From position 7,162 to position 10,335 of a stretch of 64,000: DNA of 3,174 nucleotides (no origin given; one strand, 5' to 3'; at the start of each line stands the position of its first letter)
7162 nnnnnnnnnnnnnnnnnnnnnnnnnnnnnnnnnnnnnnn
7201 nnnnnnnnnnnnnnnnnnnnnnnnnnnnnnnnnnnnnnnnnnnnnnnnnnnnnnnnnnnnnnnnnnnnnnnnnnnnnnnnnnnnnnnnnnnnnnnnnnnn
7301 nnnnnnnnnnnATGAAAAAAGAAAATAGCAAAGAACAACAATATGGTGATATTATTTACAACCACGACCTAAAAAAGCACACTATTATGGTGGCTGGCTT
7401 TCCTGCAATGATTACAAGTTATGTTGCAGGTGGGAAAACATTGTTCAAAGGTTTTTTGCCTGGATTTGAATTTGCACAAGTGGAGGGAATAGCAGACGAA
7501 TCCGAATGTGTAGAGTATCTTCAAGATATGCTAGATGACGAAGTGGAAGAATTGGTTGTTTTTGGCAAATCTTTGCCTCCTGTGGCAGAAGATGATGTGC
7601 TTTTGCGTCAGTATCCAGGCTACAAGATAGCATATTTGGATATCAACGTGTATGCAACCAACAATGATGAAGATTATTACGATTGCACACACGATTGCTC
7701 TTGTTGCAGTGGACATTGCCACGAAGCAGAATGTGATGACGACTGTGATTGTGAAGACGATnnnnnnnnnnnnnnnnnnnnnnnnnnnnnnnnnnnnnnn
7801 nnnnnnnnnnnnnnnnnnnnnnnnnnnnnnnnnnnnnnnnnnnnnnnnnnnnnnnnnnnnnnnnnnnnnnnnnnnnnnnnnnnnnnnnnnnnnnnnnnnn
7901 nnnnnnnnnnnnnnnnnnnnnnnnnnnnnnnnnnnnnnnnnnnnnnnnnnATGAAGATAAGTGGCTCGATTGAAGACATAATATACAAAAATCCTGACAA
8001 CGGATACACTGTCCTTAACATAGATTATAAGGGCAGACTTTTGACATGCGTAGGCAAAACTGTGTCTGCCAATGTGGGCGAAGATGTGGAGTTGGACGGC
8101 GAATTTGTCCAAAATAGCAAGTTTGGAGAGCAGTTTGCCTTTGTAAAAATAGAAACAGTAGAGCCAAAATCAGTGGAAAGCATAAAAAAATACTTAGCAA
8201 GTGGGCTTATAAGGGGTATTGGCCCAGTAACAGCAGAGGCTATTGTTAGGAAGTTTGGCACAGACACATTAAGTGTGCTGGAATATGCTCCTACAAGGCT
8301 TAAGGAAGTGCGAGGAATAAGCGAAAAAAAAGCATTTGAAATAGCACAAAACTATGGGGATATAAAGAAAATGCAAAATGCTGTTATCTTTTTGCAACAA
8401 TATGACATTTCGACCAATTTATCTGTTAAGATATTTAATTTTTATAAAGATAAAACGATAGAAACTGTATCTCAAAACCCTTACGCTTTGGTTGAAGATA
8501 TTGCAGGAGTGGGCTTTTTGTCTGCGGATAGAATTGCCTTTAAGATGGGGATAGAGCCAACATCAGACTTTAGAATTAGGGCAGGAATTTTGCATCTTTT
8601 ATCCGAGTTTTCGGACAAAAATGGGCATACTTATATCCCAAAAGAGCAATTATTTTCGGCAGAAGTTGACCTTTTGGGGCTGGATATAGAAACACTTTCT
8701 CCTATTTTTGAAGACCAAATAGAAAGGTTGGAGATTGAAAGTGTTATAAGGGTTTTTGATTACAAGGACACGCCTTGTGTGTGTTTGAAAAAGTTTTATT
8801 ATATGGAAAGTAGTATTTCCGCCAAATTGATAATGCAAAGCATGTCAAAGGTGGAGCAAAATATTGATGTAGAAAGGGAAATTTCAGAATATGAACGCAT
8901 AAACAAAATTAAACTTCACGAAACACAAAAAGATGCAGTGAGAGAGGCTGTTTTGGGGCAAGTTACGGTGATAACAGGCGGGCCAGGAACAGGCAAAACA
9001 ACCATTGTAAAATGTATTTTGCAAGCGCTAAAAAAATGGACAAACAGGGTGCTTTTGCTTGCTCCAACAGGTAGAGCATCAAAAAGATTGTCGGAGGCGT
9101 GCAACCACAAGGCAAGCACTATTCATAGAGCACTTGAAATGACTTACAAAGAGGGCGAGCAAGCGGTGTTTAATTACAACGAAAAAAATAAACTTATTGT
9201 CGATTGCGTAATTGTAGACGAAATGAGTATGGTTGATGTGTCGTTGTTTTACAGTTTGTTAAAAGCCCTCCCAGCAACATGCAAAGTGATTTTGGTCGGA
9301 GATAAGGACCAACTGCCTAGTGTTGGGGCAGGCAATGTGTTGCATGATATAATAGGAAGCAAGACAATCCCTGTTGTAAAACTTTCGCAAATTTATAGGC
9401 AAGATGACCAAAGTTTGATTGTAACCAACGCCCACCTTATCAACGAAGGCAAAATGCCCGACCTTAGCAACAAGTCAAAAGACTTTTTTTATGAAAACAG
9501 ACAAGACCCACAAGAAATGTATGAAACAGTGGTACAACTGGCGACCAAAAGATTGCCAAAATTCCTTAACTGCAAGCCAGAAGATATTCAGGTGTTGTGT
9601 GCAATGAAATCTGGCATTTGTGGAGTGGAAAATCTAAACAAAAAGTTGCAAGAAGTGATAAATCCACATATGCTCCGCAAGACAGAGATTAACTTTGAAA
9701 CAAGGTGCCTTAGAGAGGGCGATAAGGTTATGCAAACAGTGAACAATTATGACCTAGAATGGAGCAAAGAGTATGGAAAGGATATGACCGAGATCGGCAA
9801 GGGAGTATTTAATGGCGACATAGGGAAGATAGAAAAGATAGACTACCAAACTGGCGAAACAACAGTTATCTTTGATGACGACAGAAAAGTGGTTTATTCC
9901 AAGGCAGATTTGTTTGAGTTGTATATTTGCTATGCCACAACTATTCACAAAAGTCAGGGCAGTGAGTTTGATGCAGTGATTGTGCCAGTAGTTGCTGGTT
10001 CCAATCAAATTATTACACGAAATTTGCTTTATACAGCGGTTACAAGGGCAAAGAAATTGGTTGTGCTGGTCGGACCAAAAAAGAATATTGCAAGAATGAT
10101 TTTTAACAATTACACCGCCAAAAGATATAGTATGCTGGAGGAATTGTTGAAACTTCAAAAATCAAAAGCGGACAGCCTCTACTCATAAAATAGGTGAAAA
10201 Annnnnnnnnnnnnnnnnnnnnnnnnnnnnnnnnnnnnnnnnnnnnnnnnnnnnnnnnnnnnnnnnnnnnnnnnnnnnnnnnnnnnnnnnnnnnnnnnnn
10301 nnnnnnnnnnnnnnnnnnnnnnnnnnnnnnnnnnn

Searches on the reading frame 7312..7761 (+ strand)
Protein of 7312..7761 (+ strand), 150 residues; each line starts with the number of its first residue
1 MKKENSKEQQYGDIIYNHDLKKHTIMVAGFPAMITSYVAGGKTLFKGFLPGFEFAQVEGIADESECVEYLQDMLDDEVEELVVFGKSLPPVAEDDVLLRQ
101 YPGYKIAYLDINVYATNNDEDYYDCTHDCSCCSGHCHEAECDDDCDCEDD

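Call 23: find_homologous_proteins(query=window:7312-7761:+, max_evalue=0.001)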
Query seq(150 aa) (150 aa): 110 proteins with E <= 0.001 among 114 candidates.
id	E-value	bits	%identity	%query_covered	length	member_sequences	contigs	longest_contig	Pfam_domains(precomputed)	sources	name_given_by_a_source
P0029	1.7e-77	277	83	83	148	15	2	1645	-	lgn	-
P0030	3.7e-77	276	86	85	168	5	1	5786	-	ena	-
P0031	1.4e-76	274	84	80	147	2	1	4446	-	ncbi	-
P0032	6.7e-76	272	85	85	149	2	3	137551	-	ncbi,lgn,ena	-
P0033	6.3e-67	243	77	87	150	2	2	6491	-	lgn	-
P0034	3.5e-57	211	65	88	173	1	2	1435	-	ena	-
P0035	1.7e-55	206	64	97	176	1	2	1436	-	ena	-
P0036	1.9e-55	205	65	88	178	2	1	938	-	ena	-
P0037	3.1e-54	201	63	89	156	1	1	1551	-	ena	-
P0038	7.5e-54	200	68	89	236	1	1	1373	-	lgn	-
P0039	1.8e-53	199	64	98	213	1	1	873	-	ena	-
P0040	3.2e-53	198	63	88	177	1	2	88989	-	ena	-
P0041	6.0e-53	197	64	88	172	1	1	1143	-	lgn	-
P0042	7.0e-53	197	66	89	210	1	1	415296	-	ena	-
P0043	1.6e-52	196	62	83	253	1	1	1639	-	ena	-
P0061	9.1e-49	184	62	94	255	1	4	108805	-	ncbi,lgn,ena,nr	ncbi:MAG: hypothetical protein IJW32_02015 [Clostridia bacterium]|nr:hypothetical protein [Clostridi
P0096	4.8e-42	162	58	88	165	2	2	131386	-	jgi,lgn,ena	-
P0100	1.3e-41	160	52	89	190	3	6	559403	-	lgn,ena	-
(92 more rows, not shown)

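Call 52: find_encoding_contigs(protein=P0100, flank=5000, max_places=1)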
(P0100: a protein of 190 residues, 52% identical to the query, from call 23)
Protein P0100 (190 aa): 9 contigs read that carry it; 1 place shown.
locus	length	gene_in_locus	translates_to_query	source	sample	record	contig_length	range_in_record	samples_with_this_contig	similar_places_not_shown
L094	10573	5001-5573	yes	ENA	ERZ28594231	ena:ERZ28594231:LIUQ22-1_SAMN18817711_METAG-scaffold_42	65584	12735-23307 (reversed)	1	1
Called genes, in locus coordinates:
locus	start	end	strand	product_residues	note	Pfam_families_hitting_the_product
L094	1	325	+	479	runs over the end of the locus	PF03323:GerA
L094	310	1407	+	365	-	PF03845:Spore_permease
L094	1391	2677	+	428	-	PF25198:Spore_GerAC_N, PF05504:Spore_GerAC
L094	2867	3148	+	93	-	PF01250:Ribosomal_S6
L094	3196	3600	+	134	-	PF00436:SSB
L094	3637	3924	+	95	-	PF01084:Ribosomal_S18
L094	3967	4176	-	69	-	PF13560:HTH_31 (weak), PF12844:HTH_19, PF01381:HTH_3, PF13443:HTH_26 (weak)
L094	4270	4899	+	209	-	-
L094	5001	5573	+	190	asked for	-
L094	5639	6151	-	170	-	PF00293:NUDIX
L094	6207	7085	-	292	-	PF03773:ArsP_1 (weak), PF11449:ArsP_2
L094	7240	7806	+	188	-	PF06941:NT5C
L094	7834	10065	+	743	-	PF23139:OB_YrrC, PF14520:HHH_5 (weak), PF14490:HHH_RecD2, PF13245:AAA_19, PF13604:AAA_30, PF05127:NAT10_TcmA_helicase, PF18335:SH3_13, PF13538:UvrD_C_2, +6 more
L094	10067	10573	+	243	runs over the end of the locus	PF03660:PHF5 (faint), PF18912:DZR_2 (weak), PF15610:PRTase_3 (weak), PF00156:Pribosyltran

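Call 53: find_encoding_contigs(protein=P0042, flank=5000, max_places=1)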
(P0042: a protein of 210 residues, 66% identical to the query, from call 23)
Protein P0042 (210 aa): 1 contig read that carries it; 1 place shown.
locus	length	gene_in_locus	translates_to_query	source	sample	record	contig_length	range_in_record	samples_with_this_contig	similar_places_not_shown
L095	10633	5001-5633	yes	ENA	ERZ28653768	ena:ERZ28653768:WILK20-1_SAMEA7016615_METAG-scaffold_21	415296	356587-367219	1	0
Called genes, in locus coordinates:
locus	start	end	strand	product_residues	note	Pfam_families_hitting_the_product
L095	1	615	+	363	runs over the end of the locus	PF03845:Spore_permease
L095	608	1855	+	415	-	PF25198:Spore_GerAC_N, PF05504:Spore_GerAC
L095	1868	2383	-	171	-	-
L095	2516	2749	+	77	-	PF13443:HTH_26, PF01381:HTH_3 (weak)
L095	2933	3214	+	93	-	PF01250:Ribosomal_S6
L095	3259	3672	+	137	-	PF00436:SSB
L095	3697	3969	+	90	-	PF01084:Ribosomal_S18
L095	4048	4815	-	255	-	-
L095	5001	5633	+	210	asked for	-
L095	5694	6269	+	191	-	PF00625:Guanylate_kin, PF03215:Rad17 (faint), PF20720:nSTAND3 (weak), PF02223:Thymidylate_kin (faint), PF13238:AAA_18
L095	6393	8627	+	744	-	PF23139:OB_YrrC, PF14520:HHH_5 (weak), PF14490:HHH_RecD2, PF05970:PIF1, PF13245:AAA_19, PF13604:AAA_30, PF18335:SH3_13, PF13538:UvrD_C_2, +6 more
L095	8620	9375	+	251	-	PF18912:DZR_2, PF12773:DZR (weak), PF15610:PRTase_3 (weak), PF00156:Pribosyltran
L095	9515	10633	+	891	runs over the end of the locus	PF07517:SecA_DEAD, PF00270:DEAD (weak), PF01043:SecA_PP_bind, PF21090:P-loop_SecA, PF07516:SecA_SW, PF02810:SEC-C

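Call 54: find_encoding_contigs(protein=P0096, flank=5000, max_places=1)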
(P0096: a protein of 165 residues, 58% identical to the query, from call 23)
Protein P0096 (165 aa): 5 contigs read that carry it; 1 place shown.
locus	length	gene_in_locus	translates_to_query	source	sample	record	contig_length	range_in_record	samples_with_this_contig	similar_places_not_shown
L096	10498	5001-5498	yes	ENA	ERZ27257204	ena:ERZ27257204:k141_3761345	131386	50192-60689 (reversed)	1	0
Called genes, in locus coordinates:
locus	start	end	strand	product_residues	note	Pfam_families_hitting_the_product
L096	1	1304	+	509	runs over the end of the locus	PF03323:GerA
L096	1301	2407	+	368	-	PF03845:Spore_permease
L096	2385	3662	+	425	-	PF25198:Spore_GerAC_N, PF05504:Spore_GerAC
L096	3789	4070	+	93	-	PF01250:Ribosomal_S6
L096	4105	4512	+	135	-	PF00436:SSB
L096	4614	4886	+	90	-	PF01084:Ribosomal_S18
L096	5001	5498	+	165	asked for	-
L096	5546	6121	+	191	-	PF00625:Guanylate_kin, PF20720:nSTAND3 (weak), PF02223:Thymidylate_kin (faint), PF13238:AAA_18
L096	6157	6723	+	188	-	PF06941:NT5C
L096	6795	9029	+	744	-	PF23139:OB_YrrC, PF14490:HHH_RecD2, PF05970:PIF1, PF13086:AAA_11 (weak), PF13245:AAA_19, PF13604:AAA_30, PF18335:SH3_13, PF13538:UvrD_C_2, +5 more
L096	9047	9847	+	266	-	PF00156:Pribosyltran (weak)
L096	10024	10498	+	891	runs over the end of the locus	PF07517:SecA_DEAD, PF00270:DEAD (weak), PF01043:SecA_PP_bind, PF21090:P-loop_SecA, PF07516:SecA_SW, PF02810:SEC-C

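Call 55: find_encoding_contigs(protein=P0061, flank=5000, max_places=1)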
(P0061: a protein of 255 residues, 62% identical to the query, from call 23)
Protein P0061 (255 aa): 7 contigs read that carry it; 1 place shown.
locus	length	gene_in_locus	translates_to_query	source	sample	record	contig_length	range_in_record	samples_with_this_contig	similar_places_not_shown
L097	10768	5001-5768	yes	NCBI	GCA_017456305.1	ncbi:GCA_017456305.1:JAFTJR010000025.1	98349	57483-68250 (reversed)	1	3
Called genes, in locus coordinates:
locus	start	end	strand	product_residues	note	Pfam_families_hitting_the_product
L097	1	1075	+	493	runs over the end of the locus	PF03323:GerA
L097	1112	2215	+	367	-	PF03845:Spore_permease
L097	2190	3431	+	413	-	PF25198:Spore_GerAC_N, PF05504:Spore_GerAC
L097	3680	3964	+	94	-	PF01250:Ribosomal_S6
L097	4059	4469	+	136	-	PF00436:SSB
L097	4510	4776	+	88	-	PF01084:Ribosomal_S18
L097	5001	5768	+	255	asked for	-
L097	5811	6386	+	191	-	PF00625:Guanylate_kin, PF03215:Rad17 (faint), PF20720:nSTAND3 (weak), PF13238:AAA_18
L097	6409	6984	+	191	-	PF06941:NT5C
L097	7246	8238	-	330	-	PF00665:rve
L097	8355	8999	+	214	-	PF10881:DUF2726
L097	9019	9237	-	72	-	-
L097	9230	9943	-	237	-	-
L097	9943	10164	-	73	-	-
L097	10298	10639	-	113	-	-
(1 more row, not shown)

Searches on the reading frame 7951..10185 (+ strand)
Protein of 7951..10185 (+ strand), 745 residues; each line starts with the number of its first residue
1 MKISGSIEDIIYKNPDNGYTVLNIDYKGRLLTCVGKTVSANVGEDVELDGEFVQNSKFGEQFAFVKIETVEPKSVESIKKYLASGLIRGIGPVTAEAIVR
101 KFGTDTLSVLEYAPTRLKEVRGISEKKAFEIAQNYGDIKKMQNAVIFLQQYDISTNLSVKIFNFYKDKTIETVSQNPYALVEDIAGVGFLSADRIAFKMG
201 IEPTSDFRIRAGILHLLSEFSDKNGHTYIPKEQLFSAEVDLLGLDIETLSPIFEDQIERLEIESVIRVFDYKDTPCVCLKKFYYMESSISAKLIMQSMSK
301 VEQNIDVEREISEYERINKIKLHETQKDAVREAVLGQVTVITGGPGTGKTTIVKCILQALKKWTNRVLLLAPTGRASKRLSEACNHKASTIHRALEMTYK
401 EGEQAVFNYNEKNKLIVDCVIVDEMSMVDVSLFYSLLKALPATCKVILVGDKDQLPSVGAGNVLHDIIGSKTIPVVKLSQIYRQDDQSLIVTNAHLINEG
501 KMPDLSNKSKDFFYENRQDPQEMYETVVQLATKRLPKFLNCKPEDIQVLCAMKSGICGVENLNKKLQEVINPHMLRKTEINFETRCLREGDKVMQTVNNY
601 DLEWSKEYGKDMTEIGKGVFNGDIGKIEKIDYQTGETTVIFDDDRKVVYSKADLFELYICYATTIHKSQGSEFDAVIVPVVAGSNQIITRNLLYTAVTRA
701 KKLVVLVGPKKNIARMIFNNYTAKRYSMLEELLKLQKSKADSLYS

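Call 3: search_protein_families(library=pfam, proteins=[window:7951-10185:+], max_evalue=1)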
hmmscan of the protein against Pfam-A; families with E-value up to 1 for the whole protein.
window:7951-10185:+ (745 aa): 52 families (the best 25 are shown)
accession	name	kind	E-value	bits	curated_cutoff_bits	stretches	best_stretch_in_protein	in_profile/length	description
PF13245.12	AAA_19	-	9.6e-44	149.3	25.1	1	326-459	1-133/134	AAA domain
PF13604.12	AAA_30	-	9.1e-42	143.4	27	1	322-503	2-174/191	AAA domain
PF14490.11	HHH_RecD2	-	1.2e-37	128.2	27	2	139-228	3-92/92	ATP-dependent RecD2 DNA helicase HHH domain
PF18335.7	SH3_13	-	3.4e-21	75.2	41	1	562-641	1-65/65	ATP-dependent RecD-like DNA helicase SH3 domain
PF23139.1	OB_YrrC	-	1.9e-19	69.8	27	1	2-72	3-76/76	ATP-dependent DNA helicase YrrC, OB-fold domain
PF13538.12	UvrD_C_2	-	7.8e-18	64.5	27.4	1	660-707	2-52/52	UvrD-like helicase C-terminal domain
PF01443.25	Viral_helicase1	-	2.3e-13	51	21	2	339-482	1-125/228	Viral superfamily 1 RNA helicase core domain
PF13086.12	AAA_11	-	5.1e-12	46.6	27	2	322-379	2-67/257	AAA domain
PF05970.20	PIF1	-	1.2e-07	31.9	25.9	1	332-441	12-127/223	PIF1-like helicase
PF09848.15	SLFN-g3_helicase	-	5.3e-06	26.4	24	1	337-424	2-87/354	Schlafen group 3, DNA/RNA helicase domain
PF14520.12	HHH_5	-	1.1e-05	26.2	27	1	87-128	7-48/57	Helix-hairpin-helix domain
PF05127.21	NAT10_TcmA_helicase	-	1.7e-05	25.2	22.7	1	340-441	1-114/176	RNA cytidine acetyltransferase NAT10/TcmA, helicase domain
PF00580.27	UvrD-helicase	-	2.5e-05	24.5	23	1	323-386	2-67/271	UvrD/REP helicase N-terminal domain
PF13401.12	AAA_22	-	5.4e-05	24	27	1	337-451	6-123/130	AAA domain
PF02689.20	Herpes_Helicase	-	0.0002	20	27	1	292-362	8-85/808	Helicase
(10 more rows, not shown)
